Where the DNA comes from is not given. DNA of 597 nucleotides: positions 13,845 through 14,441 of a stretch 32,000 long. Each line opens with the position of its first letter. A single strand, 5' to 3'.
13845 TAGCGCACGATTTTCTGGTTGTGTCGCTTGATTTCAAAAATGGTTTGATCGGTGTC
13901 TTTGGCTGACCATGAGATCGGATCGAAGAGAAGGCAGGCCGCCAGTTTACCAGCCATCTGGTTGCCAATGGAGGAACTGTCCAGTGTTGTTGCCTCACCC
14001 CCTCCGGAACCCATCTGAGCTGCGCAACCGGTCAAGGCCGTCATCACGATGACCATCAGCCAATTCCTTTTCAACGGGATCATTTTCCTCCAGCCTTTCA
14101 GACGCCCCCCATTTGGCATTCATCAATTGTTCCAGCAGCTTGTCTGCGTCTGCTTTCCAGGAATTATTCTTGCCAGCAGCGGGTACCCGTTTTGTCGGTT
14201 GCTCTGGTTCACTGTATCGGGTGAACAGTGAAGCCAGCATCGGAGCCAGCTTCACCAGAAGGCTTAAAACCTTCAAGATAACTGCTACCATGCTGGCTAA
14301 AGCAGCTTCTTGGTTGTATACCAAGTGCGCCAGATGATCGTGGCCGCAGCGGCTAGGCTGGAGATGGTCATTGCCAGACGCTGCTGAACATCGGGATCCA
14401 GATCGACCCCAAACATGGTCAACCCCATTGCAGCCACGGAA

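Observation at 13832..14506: Holin / i-spanin / o-spanin-like trio appended directly to the GTA structural cluster, with no muramidase-type endolysin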

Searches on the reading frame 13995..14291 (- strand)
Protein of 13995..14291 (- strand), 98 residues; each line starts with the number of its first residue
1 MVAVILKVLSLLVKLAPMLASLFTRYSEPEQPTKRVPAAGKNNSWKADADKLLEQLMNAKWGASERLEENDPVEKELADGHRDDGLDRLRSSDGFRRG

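Call 8: search_protein_families(library=pfam, proteins=[window:13995-14291:-], max_evalue=1)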
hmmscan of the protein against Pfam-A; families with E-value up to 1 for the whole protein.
window:13995-14291:- (98 aa): 0 families

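Call 9: search_protein_families(library=phrogs, proteins=[window:13995-14291:-], max_evalue=1)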
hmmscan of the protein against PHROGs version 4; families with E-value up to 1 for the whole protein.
window:13995-14291:- (98 aa): 0 families

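Call 10: search_protein_families(library=ncbifam, proteins=[window:13995-14291:-], max_evalue=1)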
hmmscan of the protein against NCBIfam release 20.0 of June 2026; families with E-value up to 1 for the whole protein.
window:13995-14291:- (98 aa): 0 families

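Call 21: find_homologous_proteins(query=window:13995-14291:-, max_evalue=0.01)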
Query window:13995-14291:- (98 aa): 4 proteins with E <= 0.01 among 9 candidates.
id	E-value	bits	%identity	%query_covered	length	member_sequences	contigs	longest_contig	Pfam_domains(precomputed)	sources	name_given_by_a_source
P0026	2.8e-55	202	98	100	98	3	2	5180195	-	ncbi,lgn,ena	-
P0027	3.9e-47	176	85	100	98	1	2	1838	-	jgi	jgi:hypothetical protein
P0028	3.9e-44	167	84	95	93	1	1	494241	-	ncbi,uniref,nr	ncbi:hypothetical protein [Cohaesibacter haloalkalitolerans]|uniref:hypothetical protein n=1 Tax=Coh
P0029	5.0e-31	125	67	99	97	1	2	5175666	-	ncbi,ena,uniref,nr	ncbi:hypothetical protein [uncultured Cohaesibacter sp.]|uniref:hypothetical protein n=1 Tax=uncultu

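Call 24: search_dna_similar(query=window:13995-14291:-, collection=phages, mode=protein, max_evalue=1, max_rows=30)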
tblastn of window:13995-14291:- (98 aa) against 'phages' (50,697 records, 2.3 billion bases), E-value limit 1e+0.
No match.

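Call 29: search_protein_families(library=phrogs, alignment_id=A2, max_evalue=5)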
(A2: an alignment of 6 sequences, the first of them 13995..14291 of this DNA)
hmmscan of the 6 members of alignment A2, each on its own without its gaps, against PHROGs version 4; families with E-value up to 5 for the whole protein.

A. member 1, window:13995-14291:- (98 aa): 0 families

B. families by the number of members that match (of 6 scanned): 4 families
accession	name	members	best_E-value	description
phrog_1688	-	1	0.25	tail assembly chaperone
phrog_6785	-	1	0.26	-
phrog_1535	-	1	0.32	tail length tape measure protein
phrog_10253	-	1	1.5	-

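Call 107: predict_structure(alignment_id=A8)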
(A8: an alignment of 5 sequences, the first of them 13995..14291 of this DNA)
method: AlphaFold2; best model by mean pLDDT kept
length: 98 residues; sequences in the alignment: 5
mean_pLDDT: 60.7   pTM: 0.23
mean pLDDT of the five models: 60.7, 60.1, 59.5, 55.7, 52.1
residues with pLDDT >= 90: 0; 70-90: 32; 50-70: 40; < 50: 26
segments of 3 or more residues with pLDDT < 50: 27-35, 64-67, 69-71
pLDDT, mean of each block of 10 residues (from residue 1): 82 78 54 44 70 74 49 51 52 50
secondary structure, 60 per line:
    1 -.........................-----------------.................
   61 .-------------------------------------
elements in order: H2-26 H44-61
